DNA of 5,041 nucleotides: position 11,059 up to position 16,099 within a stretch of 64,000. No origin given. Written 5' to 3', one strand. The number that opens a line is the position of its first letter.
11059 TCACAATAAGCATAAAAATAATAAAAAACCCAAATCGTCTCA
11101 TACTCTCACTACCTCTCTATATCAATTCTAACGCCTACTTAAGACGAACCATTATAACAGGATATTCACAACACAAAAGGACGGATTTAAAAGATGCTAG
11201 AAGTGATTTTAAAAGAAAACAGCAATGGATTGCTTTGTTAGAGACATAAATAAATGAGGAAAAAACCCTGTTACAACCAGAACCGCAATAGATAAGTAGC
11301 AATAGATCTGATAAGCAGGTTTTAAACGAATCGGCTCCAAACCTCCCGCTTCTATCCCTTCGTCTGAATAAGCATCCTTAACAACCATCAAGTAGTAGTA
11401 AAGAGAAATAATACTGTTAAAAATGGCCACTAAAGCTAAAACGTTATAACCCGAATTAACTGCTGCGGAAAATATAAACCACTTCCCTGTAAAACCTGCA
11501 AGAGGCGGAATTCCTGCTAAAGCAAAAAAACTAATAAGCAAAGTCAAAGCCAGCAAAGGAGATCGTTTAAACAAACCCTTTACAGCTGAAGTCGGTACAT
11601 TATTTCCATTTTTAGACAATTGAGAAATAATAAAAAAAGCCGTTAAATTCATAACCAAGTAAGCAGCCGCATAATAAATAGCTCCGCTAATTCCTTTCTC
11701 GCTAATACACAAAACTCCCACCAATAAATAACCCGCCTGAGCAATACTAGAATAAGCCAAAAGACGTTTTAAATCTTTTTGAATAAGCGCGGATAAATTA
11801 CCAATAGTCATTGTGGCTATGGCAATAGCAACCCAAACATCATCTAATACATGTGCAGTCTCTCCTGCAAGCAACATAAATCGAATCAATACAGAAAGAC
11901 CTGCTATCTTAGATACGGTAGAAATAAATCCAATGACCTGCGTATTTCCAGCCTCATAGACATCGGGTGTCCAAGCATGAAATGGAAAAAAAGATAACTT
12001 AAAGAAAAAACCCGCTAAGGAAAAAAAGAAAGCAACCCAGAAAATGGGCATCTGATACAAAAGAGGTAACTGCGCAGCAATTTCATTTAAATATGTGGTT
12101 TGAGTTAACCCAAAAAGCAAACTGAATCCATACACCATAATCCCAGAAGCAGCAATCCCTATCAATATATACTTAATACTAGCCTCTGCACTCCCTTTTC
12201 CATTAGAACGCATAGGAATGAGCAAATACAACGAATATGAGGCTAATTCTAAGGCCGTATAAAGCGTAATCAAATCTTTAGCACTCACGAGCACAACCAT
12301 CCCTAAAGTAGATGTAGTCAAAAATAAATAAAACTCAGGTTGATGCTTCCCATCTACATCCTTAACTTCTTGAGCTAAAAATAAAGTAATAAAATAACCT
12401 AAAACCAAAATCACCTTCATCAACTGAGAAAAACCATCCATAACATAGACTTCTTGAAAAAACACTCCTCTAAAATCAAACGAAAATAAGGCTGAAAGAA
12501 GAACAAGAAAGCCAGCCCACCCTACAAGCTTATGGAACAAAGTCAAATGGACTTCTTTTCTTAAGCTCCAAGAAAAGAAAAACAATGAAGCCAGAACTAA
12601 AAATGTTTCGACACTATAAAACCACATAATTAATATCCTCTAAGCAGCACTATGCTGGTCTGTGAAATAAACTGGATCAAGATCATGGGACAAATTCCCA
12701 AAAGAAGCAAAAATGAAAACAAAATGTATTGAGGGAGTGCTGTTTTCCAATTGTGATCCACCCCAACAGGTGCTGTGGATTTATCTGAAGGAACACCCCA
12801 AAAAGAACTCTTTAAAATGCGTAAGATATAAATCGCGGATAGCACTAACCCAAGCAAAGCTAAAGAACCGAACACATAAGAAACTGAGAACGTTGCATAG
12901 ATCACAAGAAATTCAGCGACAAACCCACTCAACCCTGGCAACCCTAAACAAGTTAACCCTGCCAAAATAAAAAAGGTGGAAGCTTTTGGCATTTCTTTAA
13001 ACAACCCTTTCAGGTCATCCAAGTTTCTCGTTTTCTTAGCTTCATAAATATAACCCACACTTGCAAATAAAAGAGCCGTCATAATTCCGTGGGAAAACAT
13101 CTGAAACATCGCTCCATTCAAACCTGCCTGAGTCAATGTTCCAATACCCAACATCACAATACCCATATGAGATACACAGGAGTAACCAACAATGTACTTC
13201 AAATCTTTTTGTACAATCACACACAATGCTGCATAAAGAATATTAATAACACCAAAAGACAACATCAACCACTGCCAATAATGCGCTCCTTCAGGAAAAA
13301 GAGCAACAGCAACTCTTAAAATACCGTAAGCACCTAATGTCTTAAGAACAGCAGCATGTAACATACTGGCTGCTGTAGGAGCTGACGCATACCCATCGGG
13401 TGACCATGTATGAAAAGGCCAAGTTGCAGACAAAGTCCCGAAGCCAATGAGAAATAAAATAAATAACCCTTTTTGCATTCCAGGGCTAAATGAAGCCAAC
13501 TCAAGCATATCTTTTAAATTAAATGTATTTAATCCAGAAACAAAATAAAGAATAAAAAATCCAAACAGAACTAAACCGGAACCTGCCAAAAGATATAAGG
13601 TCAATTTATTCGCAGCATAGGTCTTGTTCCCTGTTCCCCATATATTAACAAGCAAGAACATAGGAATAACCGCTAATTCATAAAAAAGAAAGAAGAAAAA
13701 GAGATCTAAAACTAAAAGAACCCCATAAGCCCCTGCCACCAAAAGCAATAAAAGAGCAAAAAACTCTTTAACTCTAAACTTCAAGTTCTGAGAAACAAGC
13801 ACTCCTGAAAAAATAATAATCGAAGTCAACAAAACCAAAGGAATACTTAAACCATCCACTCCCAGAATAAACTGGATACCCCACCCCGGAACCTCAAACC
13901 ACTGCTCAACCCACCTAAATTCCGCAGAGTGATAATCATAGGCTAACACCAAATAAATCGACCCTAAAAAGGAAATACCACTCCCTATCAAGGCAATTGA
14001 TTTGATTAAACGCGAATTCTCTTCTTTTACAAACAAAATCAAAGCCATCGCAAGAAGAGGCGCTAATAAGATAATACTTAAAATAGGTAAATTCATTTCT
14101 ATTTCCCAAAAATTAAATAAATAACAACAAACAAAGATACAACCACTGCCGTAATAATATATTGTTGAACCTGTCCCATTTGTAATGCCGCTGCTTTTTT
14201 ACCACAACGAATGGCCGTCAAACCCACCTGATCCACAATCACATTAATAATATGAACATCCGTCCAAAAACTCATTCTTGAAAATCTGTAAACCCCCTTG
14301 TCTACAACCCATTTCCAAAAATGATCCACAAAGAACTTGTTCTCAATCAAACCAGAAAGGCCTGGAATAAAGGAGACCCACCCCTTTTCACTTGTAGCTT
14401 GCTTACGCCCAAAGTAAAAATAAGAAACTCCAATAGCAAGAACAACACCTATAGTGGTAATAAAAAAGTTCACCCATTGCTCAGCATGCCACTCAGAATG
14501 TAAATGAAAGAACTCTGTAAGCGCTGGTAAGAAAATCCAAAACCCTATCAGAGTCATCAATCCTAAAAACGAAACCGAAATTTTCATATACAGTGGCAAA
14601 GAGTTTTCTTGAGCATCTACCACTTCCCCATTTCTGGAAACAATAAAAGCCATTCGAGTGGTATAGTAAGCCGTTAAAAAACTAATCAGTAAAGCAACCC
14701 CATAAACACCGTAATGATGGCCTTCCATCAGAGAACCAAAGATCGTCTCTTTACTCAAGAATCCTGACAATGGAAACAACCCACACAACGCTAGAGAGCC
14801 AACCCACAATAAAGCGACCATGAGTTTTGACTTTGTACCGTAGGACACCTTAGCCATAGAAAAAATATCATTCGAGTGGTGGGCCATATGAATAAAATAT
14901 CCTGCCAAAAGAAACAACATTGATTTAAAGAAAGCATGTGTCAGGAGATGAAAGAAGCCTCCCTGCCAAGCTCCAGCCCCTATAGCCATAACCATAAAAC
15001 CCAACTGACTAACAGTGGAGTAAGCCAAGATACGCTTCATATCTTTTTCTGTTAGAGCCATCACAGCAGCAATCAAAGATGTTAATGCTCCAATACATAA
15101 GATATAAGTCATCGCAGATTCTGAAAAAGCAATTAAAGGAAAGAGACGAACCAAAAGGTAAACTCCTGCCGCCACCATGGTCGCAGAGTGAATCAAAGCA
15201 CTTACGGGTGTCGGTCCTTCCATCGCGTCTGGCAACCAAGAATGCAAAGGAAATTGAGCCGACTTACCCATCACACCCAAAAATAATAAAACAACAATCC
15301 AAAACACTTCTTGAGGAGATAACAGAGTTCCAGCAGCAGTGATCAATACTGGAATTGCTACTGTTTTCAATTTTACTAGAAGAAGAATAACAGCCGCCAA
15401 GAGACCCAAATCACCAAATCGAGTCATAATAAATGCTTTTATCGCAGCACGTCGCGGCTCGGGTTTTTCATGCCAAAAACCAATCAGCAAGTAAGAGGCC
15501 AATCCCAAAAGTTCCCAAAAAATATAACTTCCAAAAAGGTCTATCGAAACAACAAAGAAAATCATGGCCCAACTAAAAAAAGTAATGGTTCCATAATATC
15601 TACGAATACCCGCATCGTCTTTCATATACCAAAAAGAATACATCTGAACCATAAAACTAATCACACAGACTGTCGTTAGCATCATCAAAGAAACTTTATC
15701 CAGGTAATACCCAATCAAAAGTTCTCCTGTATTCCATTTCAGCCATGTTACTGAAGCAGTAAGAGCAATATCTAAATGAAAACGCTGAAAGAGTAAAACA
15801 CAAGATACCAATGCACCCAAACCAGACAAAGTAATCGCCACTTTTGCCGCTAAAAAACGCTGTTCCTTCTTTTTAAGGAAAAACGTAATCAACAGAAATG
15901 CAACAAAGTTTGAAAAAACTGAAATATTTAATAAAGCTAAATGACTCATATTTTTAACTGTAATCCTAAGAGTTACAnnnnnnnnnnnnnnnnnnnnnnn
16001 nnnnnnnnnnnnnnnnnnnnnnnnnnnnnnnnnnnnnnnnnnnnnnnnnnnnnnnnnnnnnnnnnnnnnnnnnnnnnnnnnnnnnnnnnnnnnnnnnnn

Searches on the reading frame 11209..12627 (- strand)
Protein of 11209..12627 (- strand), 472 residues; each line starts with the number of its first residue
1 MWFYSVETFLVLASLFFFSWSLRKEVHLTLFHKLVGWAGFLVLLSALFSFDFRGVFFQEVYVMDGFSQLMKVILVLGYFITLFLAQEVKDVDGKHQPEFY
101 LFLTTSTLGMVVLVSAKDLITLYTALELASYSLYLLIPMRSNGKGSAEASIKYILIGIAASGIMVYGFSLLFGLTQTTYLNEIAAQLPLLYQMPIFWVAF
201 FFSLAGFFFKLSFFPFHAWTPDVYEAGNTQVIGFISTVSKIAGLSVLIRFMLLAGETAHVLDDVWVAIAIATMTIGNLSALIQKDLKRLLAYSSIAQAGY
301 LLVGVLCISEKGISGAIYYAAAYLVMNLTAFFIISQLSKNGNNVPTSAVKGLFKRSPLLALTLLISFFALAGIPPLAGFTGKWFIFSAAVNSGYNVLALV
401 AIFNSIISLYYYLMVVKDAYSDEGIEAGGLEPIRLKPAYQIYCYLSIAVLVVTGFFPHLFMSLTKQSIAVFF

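Call 93: search_protein_families(library=pfam, proteins=[window:11209-12627:-], max_evalue=0.00001)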
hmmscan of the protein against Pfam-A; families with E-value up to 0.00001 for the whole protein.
window:11209-12627:- (472 aa): 1 family
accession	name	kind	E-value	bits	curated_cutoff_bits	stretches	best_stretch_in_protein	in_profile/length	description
PF00361.26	Proton_antipo_M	-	1.3e-65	222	21.5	1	116-408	1-294/294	NADH:quinone oxidoreductase/Mrp antiporter, TM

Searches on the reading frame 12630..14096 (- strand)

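Call 93: search_protein_families(library=pfam, proteins=[window:12630-14096:-], max_evalue=0.00001)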
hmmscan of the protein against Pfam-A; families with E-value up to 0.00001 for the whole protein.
window:12630-14096:- (488 aa): 1 family
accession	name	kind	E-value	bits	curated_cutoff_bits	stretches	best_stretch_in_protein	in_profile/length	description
PF00361.26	Proton_antipo_M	-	3e-62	210.9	21.5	1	131-418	3-292/294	NADH:quinone oxidoreductase/Mrp antiporter, TM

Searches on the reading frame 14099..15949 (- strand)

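Call 93: search_protein_families(library=pfam, proteins=[window:14099-15949:-], max_evalue=0.00001)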
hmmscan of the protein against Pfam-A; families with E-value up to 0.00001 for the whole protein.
window:14099-15949:- (616 aa): 2 families
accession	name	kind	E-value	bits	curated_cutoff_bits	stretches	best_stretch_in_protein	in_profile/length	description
PF00361.26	Proton_antipo_M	-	1.9e-72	244.4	21.5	1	136-425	2-293/294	NADH:quinone oxidoreductase/Mrp antiporter, TM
PF00662.26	Proton_antipo_N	-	3.9e-14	52.7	24.5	1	69-119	1-51/51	NADH-Ubiquinone oxidoreductase (complex I), chain 5 N-terminus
